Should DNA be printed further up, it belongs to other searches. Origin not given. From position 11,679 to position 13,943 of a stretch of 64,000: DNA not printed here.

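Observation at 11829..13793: Ornithine carbamoyltransferase fused to two tandem Clp N-terminal (pArg-reader type) modules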

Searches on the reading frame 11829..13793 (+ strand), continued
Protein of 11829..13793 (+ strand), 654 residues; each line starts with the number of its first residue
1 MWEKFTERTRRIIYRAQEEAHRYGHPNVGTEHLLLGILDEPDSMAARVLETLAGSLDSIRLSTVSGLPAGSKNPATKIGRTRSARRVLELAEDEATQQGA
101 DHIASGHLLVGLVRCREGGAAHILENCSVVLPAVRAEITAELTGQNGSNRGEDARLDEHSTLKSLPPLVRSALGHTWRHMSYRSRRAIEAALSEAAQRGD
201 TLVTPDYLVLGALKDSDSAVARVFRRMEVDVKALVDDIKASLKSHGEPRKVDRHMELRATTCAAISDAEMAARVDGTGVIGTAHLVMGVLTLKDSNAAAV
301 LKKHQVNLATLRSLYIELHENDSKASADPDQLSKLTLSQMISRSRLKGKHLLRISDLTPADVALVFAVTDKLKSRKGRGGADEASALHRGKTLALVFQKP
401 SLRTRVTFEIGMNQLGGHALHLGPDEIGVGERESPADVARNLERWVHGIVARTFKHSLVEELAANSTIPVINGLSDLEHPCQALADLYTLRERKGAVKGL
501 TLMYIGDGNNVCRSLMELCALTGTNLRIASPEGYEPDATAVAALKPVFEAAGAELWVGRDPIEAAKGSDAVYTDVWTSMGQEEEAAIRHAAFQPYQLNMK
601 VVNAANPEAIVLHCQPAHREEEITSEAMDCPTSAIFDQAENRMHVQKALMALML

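Call 32: find_related_loci(query=A2, collection=genome_contigs, flank=10000)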
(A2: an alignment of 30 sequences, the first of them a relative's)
Query A2 (465 aa) in genome_contigs; peptide patterns used: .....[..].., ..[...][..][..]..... (x = any residue, [..] = any of these).
600 stretches matched a pattern (row limit reached: there are more); 598 encode a relative of the query (tblastn E <= 1e-3); the best 80 are kept; 80 distinct loci.
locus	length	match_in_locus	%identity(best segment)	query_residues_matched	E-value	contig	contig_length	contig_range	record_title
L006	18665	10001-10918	58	159-465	3e-121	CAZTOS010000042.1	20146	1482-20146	MAG TPA_asm: uncultured Thermococci archaeon isolate SRP141559_co1_254 genome assembly, contig: NODE_1283_length_20146_c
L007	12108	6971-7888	59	159-465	1e-120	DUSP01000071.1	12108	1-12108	MAG TPA_asm: Clostridia bacterium isolate AS04akNAM_48 526_AS04, whole genome shotgun sequence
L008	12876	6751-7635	61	162-465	3e-119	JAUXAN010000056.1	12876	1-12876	MAG: bacterium isolate CSMAG_2763 CSMAG_2763_k141_699346_length_12876_cov_214.0000, whole genome shotgun sequence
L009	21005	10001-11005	56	124-465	7e-119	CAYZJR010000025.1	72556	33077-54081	MAG TPA_asm: uncultured Candidatus Obscuribacterales bacterium isolate SRP287051_co1_159 genome assembly, contig: NODE_7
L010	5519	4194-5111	58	159-465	2e-118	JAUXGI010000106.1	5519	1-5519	MAG: Planctomycetota bacterium isolate CSMAG_2925 CSMAG_2925_k117_2205921_length_5519_cov_20.0000, whole genome shotgun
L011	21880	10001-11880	58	162-465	2e-116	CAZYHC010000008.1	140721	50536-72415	MAG TPA_asm: uncultured Anaerolineales bacterium isolate binchicken_co294_99 genome assembly, contig: NODE_203_length_14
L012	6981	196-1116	58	155-465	1e-115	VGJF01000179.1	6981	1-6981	MAG: Candidatus Aminicenantes bacterium isolate M_DeepCast_400m_m2_244 M_DeepCast_400m_m2_244_Ga0194112_10022947, whole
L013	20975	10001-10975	55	139-465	1e-114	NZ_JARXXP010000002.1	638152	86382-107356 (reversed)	Paenibacillus sp. PastM-3 Ga0505238_02, whole genome shotgun sequence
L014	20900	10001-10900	59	163-465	6e-114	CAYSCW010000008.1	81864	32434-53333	MAG TPA_asm: uncultured Eubacteriales bacterium isolate binchicken_co34_437 genome assembly, contig: NODE_301_length_818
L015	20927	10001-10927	55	156-465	2e-113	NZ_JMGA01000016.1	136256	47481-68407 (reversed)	Desulfosporosinus sp. HMP52 Desulfosporosinus_HMP51_contig_16, whole genome shotgun sequence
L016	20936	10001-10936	57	152-465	3e-113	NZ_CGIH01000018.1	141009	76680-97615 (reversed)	Syntrophomonas zehnderi OL-4, whole genome shotgun sequence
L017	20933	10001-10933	58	154-465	4e-113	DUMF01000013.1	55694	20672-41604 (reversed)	MAG TPA_asm: Bacillota bacterium isolate AS04akNAM_41 23394_AS04, whole genome shotgun sequence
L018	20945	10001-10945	57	150-465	7e-113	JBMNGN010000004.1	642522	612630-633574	MAG: Syntrophomonadaceae bacterium isolate SBF912LR0HQ0112 contig_6517, whole genome shotgun sequence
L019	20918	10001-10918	58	159-465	1e-112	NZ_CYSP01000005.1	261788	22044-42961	Propionispora sp. 2/2-37 isolate 2/2, whole genome shotgun sequence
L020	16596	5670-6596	58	155-464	1e-112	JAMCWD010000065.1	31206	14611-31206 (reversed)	MAG: Chloroflexota bacterium isolate FK_Sedi_B_Bin.67 NODE_4367_length_31206_cov_6.41295, whole genome shotgun sequence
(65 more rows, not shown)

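Call 36: predict_structure(alignment_id=A1)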
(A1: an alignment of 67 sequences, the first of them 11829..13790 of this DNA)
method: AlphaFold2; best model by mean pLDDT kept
length: 654 residues; sequences in the alignment: 67
mean_pLDDT: 88.5   pTM: 0.60
mean pLDDT of the five models: 88.5, 87.0, 85.5, 85.4, 84.6
residues with pLDDT >= 90: 426; 70-90: 179; 50-70: 29; < 50: 20
segments of 3 or more residues with pLDDT < 50: 145-161
pLDDT, mean of each block of 10 residues (from residue 1): 85 93 90 95 88 80 82 76 95 93 95 92 88 80 50 42 76 87 90 97 98 91 94 97 93 95 96 81 97 96 96 84 62 78 81 93 95 68 71 92 89 92 80 89 94 94 93 94 97 96 94 96 97 94 94 96 98 86 90 95 97 81 94 94 96 93
secondary structure, 60 per line:
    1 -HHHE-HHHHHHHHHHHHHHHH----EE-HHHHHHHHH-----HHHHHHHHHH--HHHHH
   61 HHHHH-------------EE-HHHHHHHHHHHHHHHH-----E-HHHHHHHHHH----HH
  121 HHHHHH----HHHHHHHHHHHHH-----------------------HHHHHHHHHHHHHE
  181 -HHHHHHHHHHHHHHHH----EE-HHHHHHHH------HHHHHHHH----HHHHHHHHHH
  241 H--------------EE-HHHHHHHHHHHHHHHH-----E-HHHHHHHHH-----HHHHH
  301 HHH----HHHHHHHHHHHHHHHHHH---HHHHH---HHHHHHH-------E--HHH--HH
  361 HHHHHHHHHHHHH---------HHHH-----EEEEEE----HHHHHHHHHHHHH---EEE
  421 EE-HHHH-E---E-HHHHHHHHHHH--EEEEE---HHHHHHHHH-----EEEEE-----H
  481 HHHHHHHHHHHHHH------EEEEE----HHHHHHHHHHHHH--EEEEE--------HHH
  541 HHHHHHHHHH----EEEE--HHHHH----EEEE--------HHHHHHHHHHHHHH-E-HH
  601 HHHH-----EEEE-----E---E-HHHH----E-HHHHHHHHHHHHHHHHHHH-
elements in order: H7-22 H30-38 H44-53 H56-65 H82-97 H105-114 H119-126 H131-143 H167-179 H182-197 H205-212 H219-226 H231-241 H259-274 H282-290 H296-303 H308-325 H329-333 H337-343 H359-373 H383-386 E392-397 H402-414 E418-422 H424-427 H435-445 E448-452 H456-464 E470-474 H480-494 E501-505 H510-522 E525-529 H538-550 E555-558 H561-565 E570-573 H582-595 H599-604 E610-613 H625-628 H635-653

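Call 40: fold_search(model_id=the predicted structure, library=pdb)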
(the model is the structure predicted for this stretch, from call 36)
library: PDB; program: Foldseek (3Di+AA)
matches with E <= 10: 1862; with E <= 0.001: 403
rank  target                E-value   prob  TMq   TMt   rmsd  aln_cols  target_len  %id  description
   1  1a1s                  3.4e-27  1.00  0.45  0.93   2.1       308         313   46  ORNITHINE CARBAMOYLTRANSFERASE FROM PYROCOCCUS FURIOSUS (released 1998-06-17)
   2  4nf2_A                1.1e-25  1.00  0.44  0.92   2.0       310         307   44  Crystal structure of anabolic ornithine carbamoyltransferase from Bacillus anthracis in complex with carbamoyl phospha (released 2013-11-13)
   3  1oth                  2.0e-25  1.00  0.46  0.91   1.6       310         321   41  CRYSTAL STRUCTURE OF HUMAN ORNITHINE TRANSCARBAMOYLASE COMPLEXED WITH N-PHOSPHONACETYL-L-ORNITHINE (released 1999-10-06)
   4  2ef0                  2.8e-25  1.00  0.41  0.92   2.3       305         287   46  Crystal structure of ornithine carbamoyltransferase from thermus thermophilus (released 2007-04-13)
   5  7nnf_F                4.2e-25  1.00  0.43  0.92   1.8       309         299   43  Crystal structure of Mycobacterium tuberculosis ArgF in apo form. (released 2021-06-30)
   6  7nnv_E                5.0e-25  1.00  0.43  0.92   1.7       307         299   43  Crystal structure of Mycobacterium tuberculosis ArgF in complex with carbamoyl phosphate. (released 2021-06-30)
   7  7nou_D                6.8e-25  1.00  0.42  0.92   1.7       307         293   43  Crystal structure of Mycobacterium tuberculosis ArgF in complex with (3,5-dichlorophenyl)boronic acid. (released 2021-06-30)
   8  7nov_D                6.8e-25  1.00  0.41  0.89   3.1       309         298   43  Crystal structure of Mycobacterium tuberculosis ArgF in complex with (4-methyl-3-nitrophenyl)boronic acid. (released 2021-06-30)
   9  7nnw_E                7.1e-25  1.00  0.42  0.90   3.0       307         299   43  Crystal structure of Mycobacterium tuberculosis ArgF in complex with methyl 4-hydroxy-3-iodobenzoate. (released 2021-06-30)
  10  7nnf_E                8.1e-25  1.00  0.43  0.90   2.1       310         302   44  Crystal structure of Mycobacterium tuberculosis ArgF in apo form. (released 2021-06-30)
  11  7np0_A                8.5e-25  1.00  0.43  0.91   1.9       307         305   45  Crystal structure of Mycobacterium tuberculosis ArgF in complex with (4-nitrophenyl)boronic acid. (released 2021-06-30)
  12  7nnw_D                8.5e-25  1.00  0.42  0.91   1.8       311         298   42  Crystal structure of Mycobacterium tuberculosis ArgF in complex with methyl 4-hydroxy-3-iodobenzoate. (released 2021-06-30)
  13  7nnv_A                9.3e-25  1.00  0.43  0.91   2.0       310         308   44  Crystal structure of Mycobacterium tuberculosis ArgF in complex with carbamoyl phosphate. (released 2021-06-30)
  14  7nov_B                1.2e-24  1.00  0.41  0.90   2.1       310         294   42  Crystal structure of Mycobacterium tuberculosis ArgF in complex with (4-methyl-3-nitrophenyl)boronic acid. (released 2021-06-30)
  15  7nnf_C                1.2e-24  1.00  0.42  0.89   3.0       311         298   43  Crystal structure of Mycobacterium tuberculosis ArgF in apo form. (released 2021-06-30)
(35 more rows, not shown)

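Call 45: search_protein_families(library=pfam, proteins=[P0052, P0075, P0097, P0017, P0020, P0021, P0061, P0028, P0030], max_evalue=0.01)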
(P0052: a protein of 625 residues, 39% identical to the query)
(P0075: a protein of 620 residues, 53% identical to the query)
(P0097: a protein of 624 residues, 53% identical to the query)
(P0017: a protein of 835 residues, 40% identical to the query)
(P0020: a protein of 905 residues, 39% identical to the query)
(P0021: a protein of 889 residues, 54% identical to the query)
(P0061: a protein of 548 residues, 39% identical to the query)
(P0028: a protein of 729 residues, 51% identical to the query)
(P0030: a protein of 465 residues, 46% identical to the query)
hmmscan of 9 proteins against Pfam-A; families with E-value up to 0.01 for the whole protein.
P0052 (625 aa): 4 families
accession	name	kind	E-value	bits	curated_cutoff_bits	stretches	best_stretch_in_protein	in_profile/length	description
PF00185.30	OTCace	-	2.5e-61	206.8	29.4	1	469-623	1-156/157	Aspartate/ornithine carbamoyltransferase, Asp/Orn binding domain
PF02729.26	OTCace_N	-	4.1e-43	147.4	29.9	1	326-462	1-147/148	Aspartate/ornithine carbamoyltransferase, carbamoyl-P binding domain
PF02861.25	Clp_N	-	2.6e-36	124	20.7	2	91-139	1-49/53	Clp amino terminal domain, pathogenicity island component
PF00437.27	T2SSE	-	4.7e-20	72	24.9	1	179-295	4-121/370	Type II/IV secretion system protein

P0075 (620 aa): 4 families
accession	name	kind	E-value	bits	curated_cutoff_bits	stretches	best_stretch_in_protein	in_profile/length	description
PF00185.30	OTCace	-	1.6e-62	210.6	29.4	1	465-618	2-156/157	Aspartate/ornithine carbamoyltransferase, Asp/Orn binding domain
PF02729.26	OTCace_N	-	4.6e-45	153.8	29.9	1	321-458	1-148/148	Aspartate/ornithine carbamoyltransferase, carbamoyl-P binding domain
PF02861.25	Clp_N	-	4e-36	123.4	20.7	2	91-140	1-50/53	Clp amino terminal domain, pathogenicity island component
PF00437.27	T2SSE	-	2e-13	50.2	24.9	1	175-285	3-113/370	Type II/IV secretion system protein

P0097 (624 aa): 5 families
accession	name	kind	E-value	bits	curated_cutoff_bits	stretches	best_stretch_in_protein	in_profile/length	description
PF00185.30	OTCace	-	1.3e-61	207.7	29.4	1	468-622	1-156/157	Aspartate/ornithine carbamoyltransferase, Asp/Orn binding domain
PF02729.26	OTCace_N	-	7.2e-43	146.6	29.9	1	326-462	2-148/148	Aspartate/ornithine carbamoyltransferase, carbamoyl-P binding domain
PF02861.25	Clp_N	-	8.8e-32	109.5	20.7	2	91-137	1-47/53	Clp amino terminal domain, pathogenicity island component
PF00437.27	T2SSE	-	1e-05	24.8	24.9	1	181-288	4-114/370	Type II/IV secretion system protein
PF04545.22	Sigma70_r4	-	0.009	16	24.1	0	79-98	4-23/50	Sigma-70, region 4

P0017 (835 aa): 3 families
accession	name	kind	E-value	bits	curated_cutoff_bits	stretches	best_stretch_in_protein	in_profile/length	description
PF02861.25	Clp_N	-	3.8e-84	277.2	20.7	6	91-140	1-50/53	Clp amino terminal domain, pathogenicity island component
PF00185.30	OTCace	-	2e-64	216.8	29.4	1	679-834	1-157/157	Aspartate/ornithine carbamoyltransferase, Asp/Orn binding domain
PF02729.26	OTCace_N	-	3.4e-50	170.4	29.9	1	532-673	1-148/148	Aspartate/ornithine carbamoyltransferase, carbamoyl-P binding domain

P0020 (905 aa): 3 families
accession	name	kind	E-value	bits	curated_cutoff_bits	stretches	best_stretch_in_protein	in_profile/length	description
PF02861.25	Clp_N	-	1.5e-77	256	20.7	6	450-499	1-50/53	Clp amino terminal domain, pathogenicity island component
PF00185.30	OTCace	-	7.7e-58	195.4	29.4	1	750-903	2-156/157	Aspartate/ornithine carbamoyltransferase, Asp/Orn binding domain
PF02729.26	OTCace_N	-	2.6e-42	144.8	29.9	1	601-743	1-148/148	Aspartate/ornithine carbamoyltransferase, carbamoyl-P binding domain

P0021 (889 aa): 3 families
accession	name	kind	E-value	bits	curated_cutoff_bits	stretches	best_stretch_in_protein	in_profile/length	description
PF02861.25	Clp_N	-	1.8e-69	230.1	20.7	6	439-486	1-48/53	Clp amino terminal domain, pathogenicity island component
PF00185.30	OTCace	-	2.8e-62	209.9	29.4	1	732-886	1-156/157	Aspartate/ornithine carbamoyltransferase, Asp/Orn binding domain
PF02729.26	OTCace_N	-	1.9e-41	142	29.9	1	587-726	4-148/148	Aspartate/ornithine carbamoyltransferase, carbamoyl-P binding domain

P0061 (548 aa): 3 families
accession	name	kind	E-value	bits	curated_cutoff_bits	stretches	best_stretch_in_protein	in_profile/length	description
PF00185.30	OTCace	-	1.3e-61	207.7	29.4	1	393-546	2-156/157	Aspartate/ornithine carbamoyltransferase, Asp/Orn binding domain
PF02729.26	OTCace_N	-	1.1e-43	149.3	29.9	1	249-386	1-148/148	Aspartate/ornithine carbamoyltransferase, carbamoyl-P binding domain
PF02861.25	Clp_N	-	6.8e-33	113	20.7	2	16-66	1-51/53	Clp amino terminal domain, pathogenicity island component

P0028 (729 aa): 4 families
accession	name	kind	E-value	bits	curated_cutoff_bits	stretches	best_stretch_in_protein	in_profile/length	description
PF00185.30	OTCace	-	2.1e-59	200.5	29.4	1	574-727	2-156/157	Aspartate/ornithine carbamoyltransferase, Asp/Orn binding domain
PF02861.25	Clp_N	-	1e-57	192.5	20.7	4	202-252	1-51/53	Clp amino terminal domain, pathogenicity island component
PF02729.26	OTCace_N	-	1.4e-43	148.9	29.9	1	427-564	1-148/148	Aspartate/ornithine carbamoyltransferase, carbamoyl-P binding domain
PF04545.22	Sigma70_r4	-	0.0054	16.7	24.1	0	234-247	26-39/50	Sigma-70, region 4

P0030 (465 aa): 3 families
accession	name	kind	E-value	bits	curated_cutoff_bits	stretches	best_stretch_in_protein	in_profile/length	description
PF00185.30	OTCace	-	3.4e-62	209.6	29.4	1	310-464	2-157/157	Aspartate/ornithine carbamoyltransferase, Asp/Orn binding domain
PF02729.26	OTCace_N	-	1e-49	168.9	29.9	1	162-303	1-148/148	Aspartate/ornithine carbamoyltransferase, carbamoyl-P binding domain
PF02861.25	Clp_N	-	3.3e-36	123.7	20.7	2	16-65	1-50/53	Clp amino terminal domain, pathogenicity island component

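Call 61: search_protein_representatives(alignment_id=A2)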
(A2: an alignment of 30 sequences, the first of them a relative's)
Query: 30 sequences, 472 profile positions. Proteins with E-value up to 0.001 (for the whole library): 76199; up to 1e-10: 43969; up to 1e-30: 8807. The best 150 are listed.
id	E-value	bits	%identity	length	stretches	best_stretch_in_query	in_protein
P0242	3.9e-232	787.6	-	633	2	2-472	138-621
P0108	1.6e-216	736.1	-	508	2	162-472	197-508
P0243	1.9e-207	706.2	-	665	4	1-146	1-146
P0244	3.8e-207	705.2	-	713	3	171-472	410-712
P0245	9.9e-204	693.9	-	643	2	6-471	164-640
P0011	3.7e-188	642.6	-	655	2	2-472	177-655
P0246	3.5e-187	639.4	-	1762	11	1-150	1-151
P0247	2.3e-186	636.7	-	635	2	160-471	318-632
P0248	9.2e-179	611.6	-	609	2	163-472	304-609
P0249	3.5e-156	537.2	-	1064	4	1-148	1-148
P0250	6.0e-156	536.4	-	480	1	1-471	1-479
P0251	1.0e-155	535.6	-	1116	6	1-143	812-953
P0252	1.2e-152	525.5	-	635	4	1-146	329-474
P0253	7.6e-151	519.6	-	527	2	151-472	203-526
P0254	2.4e-147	508.0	-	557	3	1-151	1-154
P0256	7.9e-145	499.7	-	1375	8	1-155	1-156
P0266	6.0e-126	437.5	-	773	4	3-147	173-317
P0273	8.8e-123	427.0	-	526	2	2-172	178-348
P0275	1.1e-121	423.4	-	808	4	2-146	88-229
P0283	8.2e-119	413.9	-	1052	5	3-156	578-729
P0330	2.8e-109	382.5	-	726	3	1-145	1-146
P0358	6.7e-106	371.4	-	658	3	3-150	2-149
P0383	4.5e-103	362.0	-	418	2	1-177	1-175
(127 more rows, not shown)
